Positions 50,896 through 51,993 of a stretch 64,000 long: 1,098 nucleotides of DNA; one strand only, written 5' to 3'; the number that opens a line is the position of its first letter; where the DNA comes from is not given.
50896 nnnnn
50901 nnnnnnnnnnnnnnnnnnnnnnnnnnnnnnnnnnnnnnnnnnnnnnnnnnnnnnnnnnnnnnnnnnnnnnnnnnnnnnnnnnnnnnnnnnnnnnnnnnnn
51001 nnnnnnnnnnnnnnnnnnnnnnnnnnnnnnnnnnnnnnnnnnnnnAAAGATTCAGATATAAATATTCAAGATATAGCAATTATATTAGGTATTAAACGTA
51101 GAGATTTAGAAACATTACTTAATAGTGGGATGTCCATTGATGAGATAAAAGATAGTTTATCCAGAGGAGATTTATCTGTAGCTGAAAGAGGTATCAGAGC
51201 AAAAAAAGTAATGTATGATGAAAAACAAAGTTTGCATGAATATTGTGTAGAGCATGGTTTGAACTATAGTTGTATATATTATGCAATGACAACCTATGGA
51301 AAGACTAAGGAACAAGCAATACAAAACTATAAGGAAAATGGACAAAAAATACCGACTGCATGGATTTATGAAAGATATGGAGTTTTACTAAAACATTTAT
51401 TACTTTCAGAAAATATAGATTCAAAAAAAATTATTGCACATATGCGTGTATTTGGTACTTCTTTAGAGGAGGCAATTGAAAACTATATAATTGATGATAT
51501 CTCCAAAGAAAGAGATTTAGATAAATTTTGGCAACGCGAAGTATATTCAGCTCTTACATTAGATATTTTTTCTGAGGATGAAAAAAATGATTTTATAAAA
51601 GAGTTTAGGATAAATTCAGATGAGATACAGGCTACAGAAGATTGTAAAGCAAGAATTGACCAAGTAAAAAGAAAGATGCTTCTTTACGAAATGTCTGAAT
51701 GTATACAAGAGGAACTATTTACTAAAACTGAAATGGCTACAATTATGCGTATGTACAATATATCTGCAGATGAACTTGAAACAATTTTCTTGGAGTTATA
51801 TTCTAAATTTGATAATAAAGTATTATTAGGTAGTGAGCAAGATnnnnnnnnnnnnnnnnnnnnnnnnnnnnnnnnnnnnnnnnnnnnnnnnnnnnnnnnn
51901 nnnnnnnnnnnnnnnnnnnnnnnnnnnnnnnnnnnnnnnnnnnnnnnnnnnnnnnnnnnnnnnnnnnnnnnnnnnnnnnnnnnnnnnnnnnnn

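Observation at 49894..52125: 743-aa protein built from a tandem array of NUMOD1-like helix-turn-helix modules and no catalytic domain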

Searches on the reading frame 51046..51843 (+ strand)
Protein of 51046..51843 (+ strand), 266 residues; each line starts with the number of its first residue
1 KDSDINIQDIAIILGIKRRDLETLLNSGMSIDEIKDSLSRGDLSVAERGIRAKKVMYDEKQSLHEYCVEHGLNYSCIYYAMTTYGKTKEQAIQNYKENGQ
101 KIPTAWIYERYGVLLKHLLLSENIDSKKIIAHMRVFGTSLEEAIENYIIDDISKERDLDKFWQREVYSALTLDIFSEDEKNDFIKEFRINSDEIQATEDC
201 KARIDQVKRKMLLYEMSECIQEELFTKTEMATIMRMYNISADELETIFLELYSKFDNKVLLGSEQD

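Call 47: predict_structure(alignment_id=A3)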
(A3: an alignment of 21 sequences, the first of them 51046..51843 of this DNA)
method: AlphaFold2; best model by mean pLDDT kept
length: 266 residues; sequences in the alignment: 21
mean_pLDDT: 80.7   pTM: 0.62
mean pLDDT of the five models: 80.7, 80.0, 79.6, 78.4, 76.5
residues with pLDDT >= 90: 71; 70-90: 152; 50-70: 25; < 50: 18
segments of 3 or more residues with pLDDT < 50: 1-3, 44-53, 263-266
pLDDT, mean of each block of 10 residues (from residue 1): 63 75 75 78 46 70 86 83 85 89 80 72 86 83 94 96 95 90 95 97 92 83 83 87 79 56 45
secondary structure, 60 per line:
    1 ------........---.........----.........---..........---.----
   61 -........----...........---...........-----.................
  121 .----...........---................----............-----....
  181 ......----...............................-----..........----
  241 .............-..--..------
elements in order: H7-14 H18-26 H31-39 H43-52 H63-69 H74-84 H88-98 H104-121 H126-136 H140-155 H160-171 H177-186 H191-221 H227-236 H241-253

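Call 51: fold_search(model_id=the predicted structure, library=pdb)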
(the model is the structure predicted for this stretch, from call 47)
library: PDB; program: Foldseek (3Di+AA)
matches with E <= 10: 65; with E <= 0.001: 0
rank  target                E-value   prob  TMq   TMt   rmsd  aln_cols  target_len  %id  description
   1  9gvf                  3.0e-02  0.82  0.19  0.23  14.6       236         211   16  Crystal structure of a computationally designed protein (released 2025-10-08)
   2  8c3w                  4.4e-02  0.77  0.19  0.22  14.4       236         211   14  Crystal structure of a computationally designed heme binding protein, dnHEM1 (released 2023-07-05)
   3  5h7b_A                5.3e-01  0.14  0.15  0.16  23.3       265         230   11  Crystal structure of a repeat protein with five Protein A repeat modules (released 2017-06-28)
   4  2vix_A                1.2e+00  0.15  0.17  0.17  20.2       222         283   13  Methylated Shigella flexneri MxiC (released 2008-03-11)
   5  2vj4_A                1.2e+00  0.15  0.18  0.16  20.7       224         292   12  Methylated Shigella flexneri MxiC (released 2008-03-11)
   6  4ae4_B                1.3e+00  0.28  0.16  0.29  10.5       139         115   19  The UBAP1 subunit of ESCRT-I interacts with ubiquitin via a novel SOUBA domain (released 2012-03-21)
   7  4ae4_A                1.3e+00  0.23  0.16  0.29  10.6       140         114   20  The UBAP1 subunit of ESCRT-I interacts with ubiquitin via a novel SOUBA domain (released 2012-03-21)
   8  8edv_D                1.7e+00  0.08  0.18  0.16  19.4       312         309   12  Mitoguardin homolog (MIGA) delta TM residues 106-496 from Caenorhabditis elegans bound to modelled lipid phosphatidyle (released 2022-10-12)
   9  4p40                  1.9e+00  0.12  0.21  0.20  20.2       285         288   13  Chlamydia pneumoniae CopN (released 2014-07-30)
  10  6gx7_G                2.1e+00  0.12  0.22  0.21  20.6       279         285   11  Tubulin-CopN-alphaRep complex (released 2019-04-24)
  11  6gx7_H                2.2e+00  0.11  0.21  0.20  20.8       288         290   10  Tubulin-CopN-alphaRep complex (released 2019-04-24)
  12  2vix_C                2.3e+00  0.13  0.20  0.19  20.6       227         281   14  Methylated Shigella flexneri MxiC (released 2008-03-11)
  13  3crj_A                2.8e+00  0.06  0.15  0.20  18.9       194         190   16  Crystal structure of a TetR transcription regulator from Haloarcula marismortui ATCC 43049 (released 2008-04-22)
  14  3m7d                  3.3e+00  0.06  0.12  0.09  14.9       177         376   14  Crystal structure of an N-terminal 44 kDA fragment of topoisomerase V in the presence of dioxane (released 2010-08-04)
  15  6ayh                  3.6e+00  0.04  0.12  0.15  19.5       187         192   11  Salmonella enterica GusR (released 2017-12-20)
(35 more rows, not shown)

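Call 52: search_protein_representatives(alignment_id=A4)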
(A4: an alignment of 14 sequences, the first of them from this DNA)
Query: 14 sequences, 266 profile positions. Proteins with E-value up to 0.001 (for the whole library): 278; up to 1e-10: 134; up to 1e-30: 49. The best 150 are listed.
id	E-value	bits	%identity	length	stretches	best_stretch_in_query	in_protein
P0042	2.1e-149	512.3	-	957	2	3-259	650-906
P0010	1.6e-115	401.2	-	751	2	2-266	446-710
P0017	2.8e-114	397.2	-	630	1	1-266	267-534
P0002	3.4e-108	377.2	-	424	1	1-265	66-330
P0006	4.5e-108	376.8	-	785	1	2-265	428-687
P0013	2.9e-107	374.2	-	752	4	2-265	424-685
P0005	2.9e-106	370.9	-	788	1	2-265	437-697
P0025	4.3e-104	363.8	-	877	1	2-265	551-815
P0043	1.6e-102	358.6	-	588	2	3-265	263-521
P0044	4.5e-98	344.1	-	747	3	3-265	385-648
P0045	8.2e-98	343.2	-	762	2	2-265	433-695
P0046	6.5e-96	337.0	-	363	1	3-263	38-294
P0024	1.0e-91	323.2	-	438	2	3-265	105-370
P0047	9.6e-90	316.7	-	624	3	4-266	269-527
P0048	1.2e-88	313.2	-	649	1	3-266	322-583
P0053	4.5e-85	301.4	-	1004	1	4-265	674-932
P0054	1.6e-77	276.7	-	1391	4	3-263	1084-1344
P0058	6.7e-67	241.9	-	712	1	4-237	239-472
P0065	5.5e-53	196.2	-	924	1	33-260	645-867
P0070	3.0e-47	177.4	-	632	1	8-263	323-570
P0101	2.7e-22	95.6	-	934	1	48-249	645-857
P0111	1.7e-20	89.7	-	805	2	30-264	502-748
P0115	9.4e-20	87.3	-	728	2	29-263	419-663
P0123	1.1e-18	83.8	-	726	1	40-265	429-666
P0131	2.2e-17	79.5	-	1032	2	32-264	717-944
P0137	2.9e-16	75.9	-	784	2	33-264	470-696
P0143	2.5e-15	72.8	-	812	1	48-263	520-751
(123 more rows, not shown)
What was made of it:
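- On Unnamed family defined here by the C-terminal domain (aa ~385-650 of this protein): It finds 278 cluster representatives at E<=1e-3 and 49 at E<=1e-30 (call 52).
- In the listed members it lies at or near the C-terminus, after 0-1080 aa of repeats (call 52). The gene is fused to a conserved non-nuclease domain shared by 278 cluster representatives (call 52).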

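Call 53: search_protein_families(library=pfam, proteins=[P0042, P0053, P0054, P0058, P0065, P0101, P0131, P0111, P0143, P0070], max_evalue=0.001)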
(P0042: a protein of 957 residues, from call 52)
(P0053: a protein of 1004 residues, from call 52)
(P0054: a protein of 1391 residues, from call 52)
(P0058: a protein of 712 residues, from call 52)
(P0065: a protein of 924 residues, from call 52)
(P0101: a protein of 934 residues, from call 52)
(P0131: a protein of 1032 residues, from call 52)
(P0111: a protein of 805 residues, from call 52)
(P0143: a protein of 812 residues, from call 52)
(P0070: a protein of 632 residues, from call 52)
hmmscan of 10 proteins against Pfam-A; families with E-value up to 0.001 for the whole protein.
P0042 (957 aa): 4 families
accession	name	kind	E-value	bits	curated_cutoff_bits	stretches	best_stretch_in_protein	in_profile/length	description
PF07453.19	NUMOD1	-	1.9e-09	37.9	22.8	0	436-458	14-36/37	NUMOD1 domain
PF04967.18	HTH_10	-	3.2e-08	33.7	23.1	0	650-674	22-46/53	HTH DNA binding domain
PF13411.12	MerR_1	-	9.2e-06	26.1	21.6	0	653-686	2-33/69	MerR HTH family regulatory protein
PF20987.3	I-TevI_DNA-bd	-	0.00047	20.4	27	0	548-564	18-34/51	Intron-encoded endonuclease 1, DNA-binding domain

P0053 (1004 aa): 7 families
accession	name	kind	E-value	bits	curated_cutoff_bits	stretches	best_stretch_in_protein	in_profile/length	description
PF02796.21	HTH_7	-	7.4e-06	26.4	23.8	0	513-528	23-38/45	Helix-turn-helix domain of resolvase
PF04218.19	CENP-B_N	-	9.5e-06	25.6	21.2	0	607-649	10-52/53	CENP-B N-terminal DNA-binding domain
PF13384.12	HTH_23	-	1.1e-05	25.6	24.6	0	457-479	17-39/50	Homeodomain-like domain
PF04675.19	DNA_ligase_A_N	-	2.1e-05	25.2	24.6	0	426-501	37-108/174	DNA ligase N terminus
PF00440.29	TetR_N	-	6.8e-05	23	24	0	514-541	19-46/47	Bacterial regulatory proteins, tetR family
PF08822.17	DUF1804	-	0.00022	21.6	29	0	614-643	14-43/164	Protein of unknown function (DUF1804)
PF05225.22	HTH_psq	-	0.00075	19.6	20.4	0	616-643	14-40/45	helix-turn-helix, Psq domain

P0054 (1391 aa): 40 families (the best 25 are shown)
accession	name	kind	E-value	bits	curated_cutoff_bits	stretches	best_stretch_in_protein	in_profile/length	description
PF07453.19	NUMOD1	-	6.3e-35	119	22.8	2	775-797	14-36/37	NUMOD1 domain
PF13384.12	HTH_23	-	2.9e-22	78.2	24.6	0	937-958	18-39/50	Homeodomain-like domain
PF13551.12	HTH_29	-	4.8e-20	71.9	28.1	0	938-968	14-45/64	Winged helix-turn helix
PF13412.12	HTH_24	-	1.9e-17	63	21.9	0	676-697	18-39/48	Winged helix-turn-helix DNA-binding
PF12728.13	HTH_17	-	9e-17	61.5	27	0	628-646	3-21/51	Helix-turn-helix domain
PF13518.12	HTH_28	-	1.9e-16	60.3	25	0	937-957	13-33/52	Helix-turn-helix domain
PF04967.18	HTH_10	-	9.1e-16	57.9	23.1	0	938-959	25-46/53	HTH DNA binding domain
PF08281.18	Sigma70_r4_2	-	2e-15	56.6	25.7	0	938-957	28-47/54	Sigma-70, region 4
PF00376.29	MerR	-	3.7e-15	55.9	28.2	0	182-194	9-21/38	MerR family regulatory protein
PF01381.28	HTH_3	-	6.7e-15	55.3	23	0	779-799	11-31/55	Helix-turn-helix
PF22083.2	I-HmuI_NUMOD-like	-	3.8e-12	46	27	0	625-645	11-31/46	DNA endonuclease I-HmuI-like, NUMOD-like domain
PF13560.12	HTH_31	-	2.4e-11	44.2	27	0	771-800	8-37/64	Helix-turn-helix domain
PF18024.7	HTH_50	-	1e-10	41.6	27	0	776-794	22-40/50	Helix-turn-helix domain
PF13411.12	MerR_1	-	1.9e-10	41.2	21.6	0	1087-1120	2-33/69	MerR HTH family regulatory protein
PF08280.17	HTH_Mga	-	2.2e-09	37.6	23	0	779-798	21-40/59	M protein trans-acting positive regulator (MGA) HTH domain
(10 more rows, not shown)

P0058 (712 aa): 26 families (the best 25 are shown)
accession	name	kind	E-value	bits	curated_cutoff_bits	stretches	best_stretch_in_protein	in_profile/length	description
PF07453.19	NUMOD1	-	7.9e-24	83.7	22.8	1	83-105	15-37/37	NUMOD1 domain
PF22083.2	I-HmuI_NUMOD-like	-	9e-13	48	27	1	608-630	11-33/46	DNA endonuclease I-HmuI-like, NUMOD-like domain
PF04967.18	HTH_10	-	1.9e-11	44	23.1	0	86-107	25-46/53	HTH DNA binding domain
PF12728.13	HTH_17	-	2.3e-10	41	27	0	86-106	3-23/51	Helix-turn-helix domain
PF13411.12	MerR_1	-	1.1e-07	32.3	21.6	0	241-268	2-28/69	MerR HTH family regulatory protein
PF00376.29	MerR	-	1.4e-07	31.7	28.2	0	547-562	1-16/38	MerR family regulatory protein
PF13384.12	HTH_23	-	2e-07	31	24.6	0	85-106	18-39/50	Homeodomain-like domain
PF13730.12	HTH_36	-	3.1e-07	30.5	25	0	542-567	22-47/55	Helix-turn-helix domain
PF08281.18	Sigma70_r4_2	-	3.1e-07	30.4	25.7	0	86-106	28-48/54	Sigma-70, region 4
PF13551.12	HTH_29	-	1.1e-05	25.9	28.1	0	85-106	12-34/64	Winged helix-turn helix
PF01381.28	HTH_3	-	1.2e-05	25.7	23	0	547-566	11-30/55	Helix-turn-helix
PF18024.7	HTH_50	-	1.5e-05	25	27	0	112-149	4-39/50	Helix-turn-helix domain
PF20987.3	I-TevI_DNA-bd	-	2.7e-05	24.4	27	0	78-105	15-42/51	Intron-encoded endonuclease 1, DNA-binding domain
PF02954.25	HTH_8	-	2.8e-05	24.2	22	0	86-107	20-41/42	Bacterial regulatory protein, Fis family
PF02042.20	RWP-RK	-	4e-05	23.9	29.3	0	86-104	14-32/49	RWP-RK domain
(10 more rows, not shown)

P0065 (924 aa): 3 families
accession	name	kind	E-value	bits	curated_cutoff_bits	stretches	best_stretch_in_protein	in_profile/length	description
PF13542.12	HTH_Tnp_ISL3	-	5.9e-08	32.5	27.4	0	521-541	28-48/51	Helix-turn-helix domain of transposase family ISL3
PF02082.26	Rrf2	-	1.5e-05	25.6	30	0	9-34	20-45/132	Iron-dependent Transcriptional regulator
PF04675.19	DNA_ligase_A_N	-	0.00022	21.9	24.6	0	274-359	20-103/174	DNA ligase N terminus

P0101 (934 aa): 0 families

P0131 (1032 aa): 1 family
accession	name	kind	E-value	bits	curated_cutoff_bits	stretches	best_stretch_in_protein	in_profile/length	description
PF20026.4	DUF6434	-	6.9e-08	32.8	26.8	0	154-183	28-57/64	Domain of unknown function (DUF6434)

P0111 (805 aa): 1 family
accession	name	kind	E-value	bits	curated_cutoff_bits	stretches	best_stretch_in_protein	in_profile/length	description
PF16537.11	T2SSB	-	3.9e-09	36.5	28.4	0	24-48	11-35/60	Type II secretion system protein B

P0143 (812 aa): 2 families
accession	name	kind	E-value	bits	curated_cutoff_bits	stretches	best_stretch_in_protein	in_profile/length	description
PF03457.19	HA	-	2.7e-10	40.8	28.4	0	6-79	8-64/64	Helicase associated domain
PF22969.3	Ig_NUP210_2nd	-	0.00088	19.5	27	0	70-111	26-66/109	NUP210 Ig-like domain 2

P0070 (632 aa): 9 families
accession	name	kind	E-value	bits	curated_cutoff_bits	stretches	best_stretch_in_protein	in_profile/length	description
PF13542.12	HTH_Tnp_ISL3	-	2.8e-08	33.5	27.4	0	218-241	26-49/51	Helix-turn-helix domain of transposase family ISL3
PF02796.21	HTH_7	-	1.7e-06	28.5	23.8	0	214-234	17-37/45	Helix-turn-helix domain of resolvase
PF04675.19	DNA_ligase_A_N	-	6e-06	27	24.6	0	193-289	40-140/174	DNA ligase N terminus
PF13412.12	HTH_24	-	6.2e-06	26.1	21.9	0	212-240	12-39/48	Winged helix-turn-helix DNA-binding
PF04967.18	HTH_10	-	1.7e-05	25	23.1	0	217-241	22-46/53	HTH DNA binding domain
PF00440.29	TetR_N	-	4.5e-05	23.6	24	0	209-239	7-37/47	Bacterial regulatory proteins, tetR family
PF01381.28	HTH_3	-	5.9e-05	23.5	23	0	12-32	9-29/55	Helix-turn-helix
PF13518.12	HTH_28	-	8e-05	23.1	25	0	14-36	14-36/52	Helix-turn-helix domain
PF01527.26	HTH_Tnp_1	-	0.00012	22.6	24.1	0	14-56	25-68/75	Transposase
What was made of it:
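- On NUMOD1 domain (Pfam PF07453): Relatives reach 119 bits (call 53).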

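Call 66: search_protein_families(library=pfam, alignment_id=A8, max_evalue=0.0001)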
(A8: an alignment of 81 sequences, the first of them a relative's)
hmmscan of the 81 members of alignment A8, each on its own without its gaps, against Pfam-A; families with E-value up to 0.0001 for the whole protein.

A. member 1, P0042 (957 aa): 3 families
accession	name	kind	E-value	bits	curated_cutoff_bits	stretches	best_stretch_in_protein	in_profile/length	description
PF07453.19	NUMOD1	-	1.9e-09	37.9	22.8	0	436-458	14-36/37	NUMOD1 domain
PF04967.18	HTH_10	-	3.2e-08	33.7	23.1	0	650-674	22-46/53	HTH DNA binding domain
PF13411.12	MerR_1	-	9.2e-06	26.1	21.6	0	653-686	2-33/69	MerR HTH family regulatory protein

B. families by the number of members that match (of 81 scanned): 57 families (the first 25 are shown)
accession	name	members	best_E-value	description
PF02796.21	HTH_7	9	1.7e-08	Helix-turn-helix domain of resolvase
PF03457.19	HA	8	9.6e-63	Helicase associated domain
PF04967.18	HTH_10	8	9.1e-16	HTH DNA binding domain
PF13384.12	HTH_23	7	2.9e-22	Homeodomain-like domain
PF07453.19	NUMOD1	5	6.3e-35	NUMOD1 domain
PF00440.29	TetR_N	5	2.2e-08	Bacterial regulatory proteins, tetR family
PF13542.12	HTH_Tnp_ISL3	5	2.8e-08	Helix-turn-helix domain of transposase family ISL3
PF13412.12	HTH_24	4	1.9e-17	Winged helix-turn-helix DNA-binding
PF12728.13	HTH_17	4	9e-17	Helix-turn-helix domain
PF08281.18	Sigma70_r4_2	4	2e-15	Sigma-70, region 4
PF01381.28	HTH_3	4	6.7e-15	Helix-turn-helix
PF13551.12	HTH_29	3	4.8e-20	Winged helix-turn helix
PF13518.12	HTH_28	3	1.9e-16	Helix-turn-helix domain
PF13411.12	MerR_1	3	1.9e-10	MerR HTH family regulatory protein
PF04675.19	DNA_ligase_A_N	3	1.6e-07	DNA ligase N terminus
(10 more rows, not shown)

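Call 67: list_cluster_members(proteins=[P0042, P0054, P0058, P0065, P0101, P0131, P0143, P0115, P0123, P0137])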
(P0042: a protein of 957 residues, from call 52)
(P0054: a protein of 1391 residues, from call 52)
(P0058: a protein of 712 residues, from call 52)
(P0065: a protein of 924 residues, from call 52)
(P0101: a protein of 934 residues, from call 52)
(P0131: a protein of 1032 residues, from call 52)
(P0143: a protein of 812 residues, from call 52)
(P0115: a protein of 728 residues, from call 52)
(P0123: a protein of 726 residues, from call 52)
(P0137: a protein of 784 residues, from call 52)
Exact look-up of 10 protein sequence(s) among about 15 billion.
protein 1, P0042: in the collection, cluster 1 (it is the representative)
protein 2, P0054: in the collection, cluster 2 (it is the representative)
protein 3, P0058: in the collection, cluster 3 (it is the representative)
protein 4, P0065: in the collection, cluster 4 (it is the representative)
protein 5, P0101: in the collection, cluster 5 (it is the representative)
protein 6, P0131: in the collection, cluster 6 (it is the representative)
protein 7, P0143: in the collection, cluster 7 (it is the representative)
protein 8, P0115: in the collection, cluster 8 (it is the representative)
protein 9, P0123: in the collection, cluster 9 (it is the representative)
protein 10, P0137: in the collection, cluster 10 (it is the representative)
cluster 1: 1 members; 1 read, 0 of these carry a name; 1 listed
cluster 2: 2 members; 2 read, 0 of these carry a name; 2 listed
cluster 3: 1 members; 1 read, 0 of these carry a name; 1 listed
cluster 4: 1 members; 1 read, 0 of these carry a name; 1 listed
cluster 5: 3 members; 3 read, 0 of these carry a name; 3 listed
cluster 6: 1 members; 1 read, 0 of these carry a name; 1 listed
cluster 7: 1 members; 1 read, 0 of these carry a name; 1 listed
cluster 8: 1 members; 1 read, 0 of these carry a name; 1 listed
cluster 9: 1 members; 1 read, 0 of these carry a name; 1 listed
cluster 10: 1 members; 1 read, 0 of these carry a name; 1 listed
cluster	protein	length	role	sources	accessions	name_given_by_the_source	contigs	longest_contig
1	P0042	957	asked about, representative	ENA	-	-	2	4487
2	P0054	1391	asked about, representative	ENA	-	-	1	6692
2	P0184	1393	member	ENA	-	-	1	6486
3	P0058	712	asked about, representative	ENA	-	-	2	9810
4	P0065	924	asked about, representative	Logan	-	-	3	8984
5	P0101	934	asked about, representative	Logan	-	-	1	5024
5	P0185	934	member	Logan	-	-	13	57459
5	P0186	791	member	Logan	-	-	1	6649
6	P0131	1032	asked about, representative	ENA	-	-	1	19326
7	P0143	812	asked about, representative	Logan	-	-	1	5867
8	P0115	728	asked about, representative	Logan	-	-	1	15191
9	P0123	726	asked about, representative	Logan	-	-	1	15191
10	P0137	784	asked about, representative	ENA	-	-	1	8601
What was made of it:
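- Tried and rejected: Cluster look-ups gave no names or organisms for distant members (call 67).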

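Call 68: find_encoding_contigs(protein=P0115, flank=8000, max_places=2)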
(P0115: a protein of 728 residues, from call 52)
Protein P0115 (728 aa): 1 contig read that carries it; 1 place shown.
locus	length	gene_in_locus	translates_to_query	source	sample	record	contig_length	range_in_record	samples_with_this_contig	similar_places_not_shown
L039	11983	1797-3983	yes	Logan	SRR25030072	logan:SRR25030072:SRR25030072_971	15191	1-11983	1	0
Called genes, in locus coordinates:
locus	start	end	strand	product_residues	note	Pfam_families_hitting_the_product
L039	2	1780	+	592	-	?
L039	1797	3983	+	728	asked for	PF03457:HA (faint)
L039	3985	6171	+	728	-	PF03457:HA (faint)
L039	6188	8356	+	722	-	PF03457:HA (faint)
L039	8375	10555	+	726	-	PF03457:HA (faint)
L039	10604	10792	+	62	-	-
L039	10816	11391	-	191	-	PF01205:Impact_N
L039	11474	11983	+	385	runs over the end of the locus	PF01594:AI-2E_transport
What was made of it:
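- One metagenome contig (L039) carries five tandem paralogues of the HA-repeat form (call 68).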

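Call 69: find_encoding_contigs(protein=P0131, flank=8000, max_places=2)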
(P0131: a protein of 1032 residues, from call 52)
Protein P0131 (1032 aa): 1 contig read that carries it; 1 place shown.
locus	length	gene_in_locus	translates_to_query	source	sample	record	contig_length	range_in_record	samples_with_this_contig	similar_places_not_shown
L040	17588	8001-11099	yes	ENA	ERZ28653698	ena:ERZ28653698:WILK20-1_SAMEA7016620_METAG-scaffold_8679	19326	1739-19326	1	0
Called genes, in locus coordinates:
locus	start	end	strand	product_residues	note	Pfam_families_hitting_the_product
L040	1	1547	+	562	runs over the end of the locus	PF03485:Arg_tRNA_synt_N, PF00750:tRNA-synt_1d, PF05746:DALR_1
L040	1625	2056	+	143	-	PF05066:HARE-HTH (weak)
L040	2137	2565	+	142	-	-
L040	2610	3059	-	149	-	-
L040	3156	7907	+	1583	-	PF14480:DNA_pol3_a_NI, PF02811:PHP (weak), PF00929:RNase_T, PF07733:DNA_pol3_alpha, PF17657:DNA_pol3_finger, PF14579:HHH_6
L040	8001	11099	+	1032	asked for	PF20026:DUF6434 (faint)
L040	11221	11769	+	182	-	PF03838:RecU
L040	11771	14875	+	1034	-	PF00912:Transgly, PF00905:Transpeptidase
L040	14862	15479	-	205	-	PF00730:HhH-GPD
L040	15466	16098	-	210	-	PF21984:DnaD_N, PF07261:DnaB_2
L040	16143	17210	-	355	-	PF01743:PolyA_pol, PF12627:PolyA_pol_RNAbd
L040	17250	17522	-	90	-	PF00216:Bac_DNA_binding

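Call 74: search_dna_similar(query=window:51046-51843:+, collection=phages, mode=protein, max_evalue=0.001, max_rows=15)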
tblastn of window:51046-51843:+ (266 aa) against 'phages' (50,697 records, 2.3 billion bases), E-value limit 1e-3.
No match.
